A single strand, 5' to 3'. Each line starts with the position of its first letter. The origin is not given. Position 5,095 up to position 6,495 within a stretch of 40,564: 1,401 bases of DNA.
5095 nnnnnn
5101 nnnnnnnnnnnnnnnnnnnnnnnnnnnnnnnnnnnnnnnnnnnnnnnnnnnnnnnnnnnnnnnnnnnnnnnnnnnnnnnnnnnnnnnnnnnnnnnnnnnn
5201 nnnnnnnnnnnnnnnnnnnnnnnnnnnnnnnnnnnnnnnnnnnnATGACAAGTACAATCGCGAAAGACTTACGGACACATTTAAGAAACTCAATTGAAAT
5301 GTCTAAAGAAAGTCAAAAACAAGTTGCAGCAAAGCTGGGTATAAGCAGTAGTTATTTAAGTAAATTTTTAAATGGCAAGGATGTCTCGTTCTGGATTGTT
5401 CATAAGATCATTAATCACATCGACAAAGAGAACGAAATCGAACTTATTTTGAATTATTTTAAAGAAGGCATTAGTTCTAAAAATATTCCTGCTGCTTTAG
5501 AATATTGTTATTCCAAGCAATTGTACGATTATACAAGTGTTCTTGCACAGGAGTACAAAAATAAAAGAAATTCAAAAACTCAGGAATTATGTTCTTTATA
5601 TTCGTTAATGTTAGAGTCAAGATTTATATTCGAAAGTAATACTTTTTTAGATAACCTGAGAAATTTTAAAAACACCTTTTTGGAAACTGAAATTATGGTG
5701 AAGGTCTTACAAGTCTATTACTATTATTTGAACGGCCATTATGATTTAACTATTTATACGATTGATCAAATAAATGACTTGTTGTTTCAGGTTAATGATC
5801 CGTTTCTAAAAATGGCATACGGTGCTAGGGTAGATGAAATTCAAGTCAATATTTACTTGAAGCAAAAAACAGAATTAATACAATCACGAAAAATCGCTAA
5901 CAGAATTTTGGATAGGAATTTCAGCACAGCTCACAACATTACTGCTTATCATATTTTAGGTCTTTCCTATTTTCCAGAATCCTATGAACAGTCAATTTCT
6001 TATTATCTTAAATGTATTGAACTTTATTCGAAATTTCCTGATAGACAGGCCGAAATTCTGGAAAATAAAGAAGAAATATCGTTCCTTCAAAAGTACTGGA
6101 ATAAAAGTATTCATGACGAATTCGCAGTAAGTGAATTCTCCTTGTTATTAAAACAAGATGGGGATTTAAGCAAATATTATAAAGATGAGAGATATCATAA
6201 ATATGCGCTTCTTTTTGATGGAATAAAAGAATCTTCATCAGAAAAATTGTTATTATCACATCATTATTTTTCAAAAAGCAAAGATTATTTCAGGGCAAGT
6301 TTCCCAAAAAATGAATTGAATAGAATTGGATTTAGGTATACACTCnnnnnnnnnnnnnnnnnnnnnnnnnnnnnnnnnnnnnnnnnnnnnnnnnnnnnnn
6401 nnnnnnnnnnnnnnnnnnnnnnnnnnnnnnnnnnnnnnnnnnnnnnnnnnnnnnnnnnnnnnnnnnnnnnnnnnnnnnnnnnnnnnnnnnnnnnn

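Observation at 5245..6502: Arbitrium-like receptor and peptide pair with a non-canonical peptide C-terminus (DVRPGM)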

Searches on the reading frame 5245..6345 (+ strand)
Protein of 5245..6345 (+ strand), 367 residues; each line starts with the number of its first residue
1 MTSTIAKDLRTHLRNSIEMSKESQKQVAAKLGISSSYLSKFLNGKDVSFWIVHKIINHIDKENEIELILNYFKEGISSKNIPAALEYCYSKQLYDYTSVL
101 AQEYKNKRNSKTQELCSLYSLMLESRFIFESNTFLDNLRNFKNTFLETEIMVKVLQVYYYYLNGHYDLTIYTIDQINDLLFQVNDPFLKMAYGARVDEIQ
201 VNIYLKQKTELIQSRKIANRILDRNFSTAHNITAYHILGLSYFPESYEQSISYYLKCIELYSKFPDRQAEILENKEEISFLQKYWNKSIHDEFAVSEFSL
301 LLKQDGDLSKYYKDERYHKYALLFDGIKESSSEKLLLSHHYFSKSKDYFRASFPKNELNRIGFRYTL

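Call 6: search_protein_families(library=pfam, proteins=[window:5245-6345:+], max_evalue=1)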
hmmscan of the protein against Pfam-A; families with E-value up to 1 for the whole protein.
window:5245-6345:+ (367 aa): 10 families
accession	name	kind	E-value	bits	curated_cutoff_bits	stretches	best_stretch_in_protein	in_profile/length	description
PF22871.2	AimR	-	1.8e-32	113.2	26.7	1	64-359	1-308/309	AimR transcriptional regulator-like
PF01381.28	HTH_3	-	1.7e-05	25.2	23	1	23-46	11-34/55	Helix-turn-helix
PF13560.12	HTH_31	-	0.0019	18.9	27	1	23-52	16-47/64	Helix-turn-helix domain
PF12844.13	HTH_19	-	0.011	16.1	30.2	1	13-45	4-36/64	Helix-turn-helix domain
PF22385.1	Cas9_C_2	-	0.017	15.3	27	1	249-292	43-86/94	CRISPR-associated endonuclease Cas9, C-terminal domain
PF13443.12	HTH_26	-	0.029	15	22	1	21-56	10-47/63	Cro/C1-type HTH DNA-binding domain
PF13744.12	HTH_37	-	0.069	13.4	27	1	13-49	23-59/80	Helix-turn-helix domain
PF04814.19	HNF-1_N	-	0.11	13.3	29.7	1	5-45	122-157/175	Hepatocyte nuclear factor 1 (HNF-1), N terminus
PF10078.15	DUF2316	-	0.11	13.2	26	1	7-54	9-59/89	Uncharacterized protein conserved in bacteria (DUF2316)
PF13181.12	TPR_8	-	0.12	13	25.7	1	246-262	16-32/34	Tetratricopeptide repeat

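Call 7: search_protein_families(library=phrogs, proteins=[window:5245-6345:+], max_evalue=1)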
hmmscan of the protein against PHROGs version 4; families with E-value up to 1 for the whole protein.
window:5245-6345:+ (367 aa): 25 families
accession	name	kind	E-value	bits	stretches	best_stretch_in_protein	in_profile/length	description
phrog_1728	-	transcription regulation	1.1e-46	160.5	1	8-362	3-377/380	transcriptional regulator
phrog_2339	-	DNA, RNA and nucleotide metabolism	3.3e-07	31.2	1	7-61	24-80/98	HTH DNA binding protein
phrog_3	-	transcription regulation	2.7e-06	28.4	1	7-147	87-212/430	transcriptional repressor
phrog_296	-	integration and excision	2.4e-05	24.2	1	3-45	222-264/626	DNA transposition protein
phrog_4583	-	transcription regulation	3.6e-05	24.7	1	1-47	3-50/81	transcriptional repressor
phrog_1124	-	transcription regulation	7.5e-05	23.4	1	3-61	3-61/177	transcriptional regulator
phrog_725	-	transcription regulation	0.00041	21.3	1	3-50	9-54/101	CII-like regulator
phrog_8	-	transcription regulation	0.00076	20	1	17-55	166-204/346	transcriptional regulator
phrog_1468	-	transcription regulation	0.00085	19.9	1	23-64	22-63/67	transcriptional repressor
phrog_1373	-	transcription regulation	0.0014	19.7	1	16-68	71-124/166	transcriptional regulator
phrog_1337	-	DNA, RNA and nucleotide metabolism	0.0018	18.6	1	9-109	15-118/316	DNA binding protein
phrog_6831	-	transcription regulation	0.0026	18.7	1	23-56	20-55/68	transcriptional regulator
phrog_2789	-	transcription regulation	0.0047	17.2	1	4-65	10-68/255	transcriptional regulator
phrog_35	-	transcription regulation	0.0074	17.4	1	20-46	85-111/181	transcriptional repressor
phrog_2119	-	unknown function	0.013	16.5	1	18-46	23-51/119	-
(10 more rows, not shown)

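Call 8: search_protein_families(library=ncbifam, proteins=[window:5245-6345:+], max_evalue=1)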
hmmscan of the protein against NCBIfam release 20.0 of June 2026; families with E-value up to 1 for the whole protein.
window:5245-6345:+ (367 aa): 1 family
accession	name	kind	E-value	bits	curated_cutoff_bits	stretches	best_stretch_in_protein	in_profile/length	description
NF038310.1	lysogeny_AimR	equivalog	3.9e-69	233.4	70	1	13-358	1-365/365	AimR family lysis-lysogeny pheromone receptor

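Call 10: search_dna_similar(query=window:5245-6345:+, collection=phages, mode=protein, max_rows=40)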
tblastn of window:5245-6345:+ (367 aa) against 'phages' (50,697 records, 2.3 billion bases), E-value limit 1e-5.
Records with a match: 28; places in all: 28; records where one place covers at least 80% of the query: 1.
Best place of each record, by identity: <60% 28.
By first word of the organism name: Bacillus 28.
By host as written in the record: Bacillus anthracis 16; - 2; Bacillus anthracis sterne 2; Bacillus anthracis Sterne 2; Bacillus sp. 1; Bacillus cereus 1; Bacillus cereus NC7401/2455 1; Bacillus cereus IS075 1; and 2 more.
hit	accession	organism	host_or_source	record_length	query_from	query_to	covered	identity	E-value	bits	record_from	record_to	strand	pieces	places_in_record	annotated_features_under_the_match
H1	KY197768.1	Bacillus phage phi105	Bacillus sp.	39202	7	361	97%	38.0%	4e-69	240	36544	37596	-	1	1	none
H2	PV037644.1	Bacillus phage vB_BcM_CUBc25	Bacillus cereus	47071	5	268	72%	26.4%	4e-7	58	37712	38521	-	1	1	AimR family lysis-lysogeny pheromone receptor | hypothetical protein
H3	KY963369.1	Bacillus phage Tavor_SA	Bacillus anthracis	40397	27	270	66%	28.0%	2e-8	62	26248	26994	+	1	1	hypothetical protein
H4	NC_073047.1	Bacillus phage Tavor_SA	Bacillus anthracis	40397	27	270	66%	28.0%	2e-8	62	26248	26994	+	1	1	hypothetical protein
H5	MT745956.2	Bacillus phage z1a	Bacillus anthracis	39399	27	270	66%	26.7%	3e-8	61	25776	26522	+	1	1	hypothetical protein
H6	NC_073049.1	Bacillus phage z1a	Bacillus anthracis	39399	27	270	66%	26.7%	3e-8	61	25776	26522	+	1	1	hypothetical protein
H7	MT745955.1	Bacillus phage J5a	Bacillus anthracis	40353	27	270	66%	26.7%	5e-8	61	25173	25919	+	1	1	hypothetical protein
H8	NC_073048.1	Bacillus phage J5a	Bacillus anthracis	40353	27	270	66%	26.7%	5e-8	61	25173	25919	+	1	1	hypothetical protein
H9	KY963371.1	Bacillus phage Carmel_SA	Bacillus anthracis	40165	27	270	66%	26.4%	1e-7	60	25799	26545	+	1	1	hypothetical protein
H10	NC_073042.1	Bacillus phage Carmel_SA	Bacillus anthracis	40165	27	270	66%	26.4%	1e-7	60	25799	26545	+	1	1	hypothetical protein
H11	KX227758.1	Bacillus phage PfNC7401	Bacillus cereus NC7401/2455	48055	12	260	68%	23.5%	3e-7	59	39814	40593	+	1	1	helix-turn-helix protein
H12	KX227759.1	Bacillus phage PfIS075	Bacillus cereus IS075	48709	12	260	68%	23.5%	3e-7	59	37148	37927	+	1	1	helix-turn-helix protein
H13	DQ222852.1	Bacillus phage Cherry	Bacillus anthracis Vollum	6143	27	251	61%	25.7%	6e-8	61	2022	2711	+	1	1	prime attP region | conserved phage protein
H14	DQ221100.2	Bacillus phage Gamma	Bacillus anthracis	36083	27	251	61%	25.7%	6e-8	61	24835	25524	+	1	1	conserved hypothetical protein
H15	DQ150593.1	Bacillus phage Fah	Bacillus anthracis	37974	27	251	61%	25.7%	6e-8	61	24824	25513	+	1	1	HTH transcriptional regulator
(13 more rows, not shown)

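Call 12: get_annotated_region(hit=H1, flank=4000)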
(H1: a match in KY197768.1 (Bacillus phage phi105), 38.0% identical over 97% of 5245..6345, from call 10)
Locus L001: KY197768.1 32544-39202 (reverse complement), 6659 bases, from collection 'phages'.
description: Bacillus phage phi105 N-acetylmuramoyl-L-alanine amidase CwlH gene, complete cds.
organism: Bacillus phage phi105 (NCBI taxid 10717)
taxonomy: Viruses; Duplodnaviria; Heunggongvirae; Uroviricota; Caudoviricetes; Spizizenvirus; Spizizenvirus sv105
host: Bacillus sp.; source: -; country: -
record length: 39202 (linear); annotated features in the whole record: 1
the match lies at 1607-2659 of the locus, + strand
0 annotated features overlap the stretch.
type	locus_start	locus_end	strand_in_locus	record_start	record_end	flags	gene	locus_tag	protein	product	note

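Call 24: find_homologous_proteins(query=window:5245-6345:+, max_evalue=0.00001)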
Query window:5245-6345:+ (367 aa): 12 proteins with E <= 0.00001 among 1909 candidates.
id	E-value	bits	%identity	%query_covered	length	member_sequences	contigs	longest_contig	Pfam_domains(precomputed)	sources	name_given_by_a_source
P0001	1.8e-226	769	96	100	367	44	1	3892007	PF22871.3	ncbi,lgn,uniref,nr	ncbi:AimR family lysis-lysogeny pheromone receptor [Bacillus pumilus]|uniref:AimR family lysis-lysog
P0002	4.2e-226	768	95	100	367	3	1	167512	PF22871.3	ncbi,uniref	ncbi:AimR family lysis-lysogeny pheromone receptor [Bacillus pumilus]|uniref:AimR family lysis-lysog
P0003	4.9e-224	761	95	100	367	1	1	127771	PF22871.3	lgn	-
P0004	1.2e-223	760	94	100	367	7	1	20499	PF22871.3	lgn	-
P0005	1.6e-217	739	92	100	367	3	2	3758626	PF22871.3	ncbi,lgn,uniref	ncbi:AimR family lysis-lysogeny pheromone receptor [Bacillus sp. FSL K6-1006]|uniref:AimR family lys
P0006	9.9e-210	714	89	100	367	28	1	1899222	PF01381.29,PF22871.3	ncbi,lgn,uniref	ncbi:AimR family lysis-lysogeny pheromone receptor [Bacillus australimaris]|uniref:AimR family lysis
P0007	1.1e-204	697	86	100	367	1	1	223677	PF01381.29,PF22871.3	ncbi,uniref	ncbi:AimR family lysis-lysogeny pheromone receptor [Bacillus sp. NPDC093026]|uniref:AimR family lysi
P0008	3.9e-194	663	83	100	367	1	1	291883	PF01381.29,PF22871.3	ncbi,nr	ncbi:hypothetical protein BACPU_11250 [Bacillus pumilus]|nr:hypothetical protein BACPU_11250 [Bacill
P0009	3.4e-106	373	48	100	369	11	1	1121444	PF22871.3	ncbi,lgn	ncbi:HTH cro/C1-type domain-containing protein [Bacillus subtilis]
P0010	2.2e-96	341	44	100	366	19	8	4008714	PF22871.3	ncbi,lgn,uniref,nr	ncbi:AimR family lysis-lysogeny pheromone receptor [Bacillus amyloliquefaciens]|uniref:AimR family l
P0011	4.5e-96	340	44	100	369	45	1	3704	PF22871.3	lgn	-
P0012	2.3e-91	325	43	100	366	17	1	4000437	PF22871.3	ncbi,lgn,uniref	ncbi:AimR family lysis-lysogeny pheromone receptor [Bacillus velezensis]|uniref:AimR family lysis-ly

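Call 29: find_related_loci(query=A1, collection=genome_contigs, flank=3000)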
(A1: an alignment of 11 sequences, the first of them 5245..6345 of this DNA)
Query A1 (367 aa) in genome_contigs; peptide patterns used: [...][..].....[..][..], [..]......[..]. (x = any residue, [..] = any of these).
84 stretches matched a pattern; 8 encode a relative of the query (tblastn E <= 1e-3); 8 distinct loci.
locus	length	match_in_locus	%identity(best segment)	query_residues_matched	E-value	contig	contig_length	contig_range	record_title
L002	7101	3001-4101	83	1-367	0e+0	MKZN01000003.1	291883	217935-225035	Bacillus pumilus strain GM3FR BACPU_contig000003, whole genome shotgun sequence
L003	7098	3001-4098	44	1-367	2e-101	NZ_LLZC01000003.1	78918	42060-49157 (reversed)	Bacillus velezensis strain NRRL B-41580 contig_11, whole genome shotgun sequence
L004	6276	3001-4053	40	12-367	8e-86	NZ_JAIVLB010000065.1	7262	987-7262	Bacillus stratosphericus strain KcN0-8 KcN0-8_ctg065, whole genome shotgun sequence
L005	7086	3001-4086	41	1-367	2e-84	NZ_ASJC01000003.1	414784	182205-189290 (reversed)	Bacillus altitudinis 41KF2b contig3, whole genome shotgun sequence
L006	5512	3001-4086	40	1-367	6e-84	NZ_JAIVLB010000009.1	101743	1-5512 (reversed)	Bacillus stratosphericus strain KcN0-8 KcN0-8_ctg009, whole genome shotgun sequence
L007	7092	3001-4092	38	1-367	4e-77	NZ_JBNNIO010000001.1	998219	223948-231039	Bacillus sp. NPDC077027 NPDC077027_70_E1.ctg-0001, whole genome shotgun sequence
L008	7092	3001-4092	38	1-367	5e-77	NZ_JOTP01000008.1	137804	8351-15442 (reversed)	Bacillus zhangzhouensis strain DW5-4 contig8, whole genome shotgun sequence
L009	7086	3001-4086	40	1-367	2e-83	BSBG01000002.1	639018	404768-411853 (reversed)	Bacillus safensis S-11 DNA, sequence002, whole genome shotgun sequence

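Call 36: find_encoding_contigs(protein=P0009, flank=2500, max_places=3)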
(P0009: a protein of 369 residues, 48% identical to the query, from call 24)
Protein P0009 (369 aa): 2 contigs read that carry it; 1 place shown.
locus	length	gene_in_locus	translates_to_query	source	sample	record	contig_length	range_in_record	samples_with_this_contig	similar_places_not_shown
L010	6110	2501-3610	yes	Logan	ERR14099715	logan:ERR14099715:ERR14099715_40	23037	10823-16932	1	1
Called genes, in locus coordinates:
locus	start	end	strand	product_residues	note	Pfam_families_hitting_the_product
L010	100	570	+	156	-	PF01668:SmpB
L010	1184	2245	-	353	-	PF14657:Arm-DNA-bind_4, PF14659:Phage_int_SAM_3, PF22022:Phage_int_M, PF00589:Phage_integrase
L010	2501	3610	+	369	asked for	PF22871:AimR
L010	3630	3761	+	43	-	-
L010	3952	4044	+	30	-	-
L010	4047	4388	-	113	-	PF12844:HTH_19, PF13560:HTH_31, PF01381:HTH_3, PF13443:HTH_26 (weak)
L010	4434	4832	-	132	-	PF13560:HTH_31, PF12844:HTH_19, PF13443:HTH_26, PF01381:HTH_3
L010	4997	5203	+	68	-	PF13560:HTH_31, PF12844:HTH_19, PF01381:HTH_3, PF13443:HTH_26 (weak), PF22495:HTH_92 (weak)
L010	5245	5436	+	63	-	PF12844:HTH_19 (weak), PF01381:HTH_3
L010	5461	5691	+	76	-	-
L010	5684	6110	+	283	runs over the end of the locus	PF09524:Phg_2220_C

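Call 37: find_encoding_contigs(protein=P0010, flank=2500, max_places=3)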
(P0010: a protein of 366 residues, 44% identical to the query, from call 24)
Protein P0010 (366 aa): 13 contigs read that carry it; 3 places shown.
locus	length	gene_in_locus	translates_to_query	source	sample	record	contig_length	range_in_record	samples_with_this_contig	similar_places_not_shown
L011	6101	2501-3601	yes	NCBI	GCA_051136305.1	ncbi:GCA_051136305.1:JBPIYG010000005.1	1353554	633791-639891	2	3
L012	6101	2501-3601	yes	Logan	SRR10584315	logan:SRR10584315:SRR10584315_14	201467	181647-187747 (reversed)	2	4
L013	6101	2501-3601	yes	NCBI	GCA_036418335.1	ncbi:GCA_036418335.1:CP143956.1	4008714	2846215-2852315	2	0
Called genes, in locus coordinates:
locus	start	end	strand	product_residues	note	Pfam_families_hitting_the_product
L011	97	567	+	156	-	PF01668:SmpB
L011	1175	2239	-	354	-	PF14657:Arm-DNA-bind_4, PF14659:Phage_int_SAM_3, PF22022:Phage_int_M (weak), PF00589:Phage_integrase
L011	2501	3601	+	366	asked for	PF22871:AimR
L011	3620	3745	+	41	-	-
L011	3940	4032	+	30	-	-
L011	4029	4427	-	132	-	PF13560:HTH_31, PF12844:HTH_19, PF13443:HTH_26 (weak), PF01381:HTH_3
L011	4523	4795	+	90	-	PF13443:HTH_26 (faint), PF13560:HTH_31, PF12844:HTH_19, PF01381:HTH_3, PF22495:HTH_92 (weak)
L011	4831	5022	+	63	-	PF01381:HTH_3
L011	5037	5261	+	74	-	-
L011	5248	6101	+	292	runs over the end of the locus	PF09681:Phage_rep_org_N, PF09524:Phg_2220_C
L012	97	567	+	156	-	PF01668:SmpB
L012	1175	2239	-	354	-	PF14657:Arm-DNA-bind_4, PF14659:Phage_int_SAM_3, PF22022:Phage_int_M (weak), PF00589:Phage_integrase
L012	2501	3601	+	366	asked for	PF22871:AimR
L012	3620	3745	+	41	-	-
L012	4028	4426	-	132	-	PF13560:HTH_31, PF12844:HTH_19, PF13443:HTH_26 (weak), PF01381:HTH_3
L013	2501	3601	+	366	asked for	PF22871:AimR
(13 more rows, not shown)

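Call 38: find_encoding_contigs(protein=P0001, flank=6000, max_places=3)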
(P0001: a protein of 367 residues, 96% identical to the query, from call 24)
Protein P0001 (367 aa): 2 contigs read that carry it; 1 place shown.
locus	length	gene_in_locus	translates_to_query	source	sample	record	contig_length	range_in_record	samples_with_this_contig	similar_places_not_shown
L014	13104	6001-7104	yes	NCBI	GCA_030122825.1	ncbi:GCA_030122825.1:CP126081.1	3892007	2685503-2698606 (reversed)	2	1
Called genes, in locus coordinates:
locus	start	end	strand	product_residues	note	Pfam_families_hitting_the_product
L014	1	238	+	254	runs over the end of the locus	PF13085:Fer2_3, PF12838:Fer4_7 (faint), PF13187:Fer4_9 (faint), PF13237:Fer4_10 (faint), PF13183:Fer4_8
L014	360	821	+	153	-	PF20791:Acyl-ACP_TE_C (faint), PF13279:4HBT_2, PF03061:4HBT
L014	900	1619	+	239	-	PF03099:BPL_LplA_LipB, PF16917:BPL_LplA_LipB_2 (weak)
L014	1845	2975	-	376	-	PF04303:PrpF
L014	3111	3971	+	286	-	PF00126:HTH_1, PF13556:HTH_30 (faint), PF03466:LysR_substrate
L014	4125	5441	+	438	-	PF03553:Na_H_antiporter (weak), PF03600:CitMHS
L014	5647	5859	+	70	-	PF00196:GerE, PF04545:Sigma70_r4 (weak), PF08281:Sigma70_r4_2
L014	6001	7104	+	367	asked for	PF22871:AimR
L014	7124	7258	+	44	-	-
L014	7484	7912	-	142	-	PF13560:HTH_31, PF01381:HTH_3, PF12844:HTH_19, PF13443:HTH_26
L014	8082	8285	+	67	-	PF13560:HTH_31 (weak), PF12844:HTH_19, PF01381:HTH_3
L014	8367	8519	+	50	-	-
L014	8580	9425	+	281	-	PF09524:Phg_2220_C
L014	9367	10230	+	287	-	PF00004:AAA (weak)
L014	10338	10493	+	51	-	PF21847:DUF6906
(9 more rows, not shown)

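Call 45: search_solved_structures(query=A1, max_evalue=0.01)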
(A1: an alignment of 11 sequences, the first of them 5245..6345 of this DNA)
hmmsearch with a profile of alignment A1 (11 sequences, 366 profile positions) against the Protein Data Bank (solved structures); distinct sequences matched with E-value up to 0.01: 3.
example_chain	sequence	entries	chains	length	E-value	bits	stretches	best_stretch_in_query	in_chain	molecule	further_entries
6s7i_A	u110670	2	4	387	1.3e-20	77.1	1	9-362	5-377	Arbitrium receptor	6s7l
7q0n_A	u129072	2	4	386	1.3e-20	77.1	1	9-362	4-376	Arbitrium receptor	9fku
2wqh_A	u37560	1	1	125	0.009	18.4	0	231-272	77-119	CTPR3Y3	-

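Call 46: find_homologous_proteins(query=A1, max_evalue=1e-10)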
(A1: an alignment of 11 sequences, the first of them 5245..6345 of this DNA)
Query A1 (11 sequences) (367 aa, profile of the alignment): 28 proteins with E <= 1e-10 among 3861 candidates.
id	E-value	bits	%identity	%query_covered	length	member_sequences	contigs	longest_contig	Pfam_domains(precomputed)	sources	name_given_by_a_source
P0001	3.2e-191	653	96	100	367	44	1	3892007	PF22871.3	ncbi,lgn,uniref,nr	ncbi:AimR family lysis-lysogeny pheromone receptor [Bacillus pumilus]|uniref:AimR family lysis-lysog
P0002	4.0e-191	653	95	100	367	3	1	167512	PF22871.3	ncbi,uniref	ncbi:AimR family lysis-lysogeny pheromone receptor [Bacillus pumilus]|uniref:AimR family lysis-lysog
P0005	2.0e-190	651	92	100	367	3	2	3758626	PF22871.3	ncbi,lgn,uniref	ncbi:AimR family lysis-lysogeny pheromone receptor [Bacillus sp. FSL K6-1006]|uniref:AimR family lys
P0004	5.9e-190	649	94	100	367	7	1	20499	PF22871.3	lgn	-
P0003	9.2e-190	649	95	100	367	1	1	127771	PF22871.3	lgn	-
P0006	2.7e-189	647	89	100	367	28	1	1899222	PF01381.29,PF22871.3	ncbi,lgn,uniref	ncbi:AimR family lysis-lysogeny pheromone receptor [Bacillus australimaris]|uniref:AimR family lysis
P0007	2.5e-187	641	86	100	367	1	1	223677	PF01381.29,PF22871.3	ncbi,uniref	ncbi:AimR family lysis-lysogeny pheromone receptor [Bacillus sp. NPDC093026]|uniref:AimR family lysi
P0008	1.3e-185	635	83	100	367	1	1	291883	PF01381.29,PF22871.3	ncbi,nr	ncbi:hypothetical protein BACPU_11250 [Bacillus pumilus]|nr:hypothetical protein BACPU_11250 [Bacill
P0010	2.2e-180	618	44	100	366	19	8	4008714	PF22871.3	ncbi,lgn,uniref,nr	ncbi:AimR family lysis-lysogeny pheromone receptor [Bacillus amyloliquefaciens]|uniref:AimR family l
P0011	2.4e-179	614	44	100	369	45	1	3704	PF22871.3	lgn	-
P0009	1.4e-178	612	48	100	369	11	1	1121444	PF22871.3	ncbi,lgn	ncbi:HTH cro/C1-type domain-containing protein [Bacillus subtilis]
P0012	2.8e-178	611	43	100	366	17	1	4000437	PF22871.3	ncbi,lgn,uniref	ncbi:AimR family lysis-lysogeny pheromone receptor [Bacillus velezensis]|uniref:AimR family lysis-ly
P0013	1.6e-170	585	43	100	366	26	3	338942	PF22871.3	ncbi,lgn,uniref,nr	ncbi:AimR family lysis-lysogeny pheromone receptor [Bacillus inaquosorum]|uniref:AimR family lysis-l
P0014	2.1e-168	578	44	100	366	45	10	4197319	PF22871.3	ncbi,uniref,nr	ncbi:AimR family lysis-lysogeny pheromone receptor [Bacillus velezensis]|uniref:AimR family lysis-ly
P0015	2.3e-168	578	44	100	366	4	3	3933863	PF22871.3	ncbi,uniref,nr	ncbi:AimR family lysis-lysogeny pheromone receptor [Bacillus amyloliquefaciens]|uniref:AimR family l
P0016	1.6e-167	575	44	100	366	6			PF22871.3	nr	nr:AimR family lysis-lysogeny pheromone receptor [Bacillus velezensis] WGE00898.1 AimR family lysis-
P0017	1.3e-158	546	38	97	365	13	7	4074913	PF22871.3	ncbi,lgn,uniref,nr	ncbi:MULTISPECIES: AimR family lysis-lysogeny pheromone receptor [Bacillus amyloliquefaciens group]|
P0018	1.4e-148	513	38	97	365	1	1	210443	PF22871.3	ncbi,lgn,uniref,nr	ncbi:AimR family lysis-lysogeny pheromone receptor [Bacillus vallismortis]|uniref:AimR family lysis-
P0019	1.2e-138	480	40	97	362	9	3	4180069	PF01381.29,PF22871.3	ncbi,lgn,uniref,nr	ncbi:AimR family lysis-lysogeny pheromone receptor [Bacillus velezensis]|uniref:AimR family lysis-ly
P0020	1.3e-138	480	42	97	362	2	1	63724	PF22871.3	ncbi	ncbi:MAG: AimR family lysis-lysogeny pheromone receptor [Bacillota bacterium]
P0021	3.1e-136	472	38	100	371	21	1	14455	PF22871.3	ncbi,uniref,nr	ncbi:AimR family lysis-lysogeny pheromone receptor [Bacillus altitudinis]|uniref:AimR family lysis-l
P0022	3.3e-135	469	39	98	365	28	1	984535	PF22871.3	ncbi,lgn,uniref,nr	ncbi:AimR family lysis-lysogeny pheromone receptor [Bacillus pumilus]|uniref:AimR family lysis-lysog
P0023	4.8e-135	468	41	97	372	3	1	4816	PF22871.3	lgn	-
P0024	2.7e-134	466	41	98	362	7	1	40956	PF22871.3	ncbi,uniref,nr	ncbi:AimR family lysis-lysogeny pheromone receptor (plasmid) [Bacillus altitudinis]|uniref:AimR fami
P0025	7.9e-134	464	41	100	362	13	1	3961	PF22871.3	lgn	-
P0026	1.1e-133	464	40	99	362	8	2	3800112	PF22871.3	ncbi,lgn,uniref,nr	ncbi:helix-turn-helix transcriptional regulator [Bacillus pumilus]|uniref:AimR family lysis-lysogeny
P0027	9.8e-132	458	41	100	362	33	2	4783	PF22871.3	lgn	-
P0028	6.2e-101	356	36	98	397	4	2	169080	PF22871.3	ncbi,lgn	-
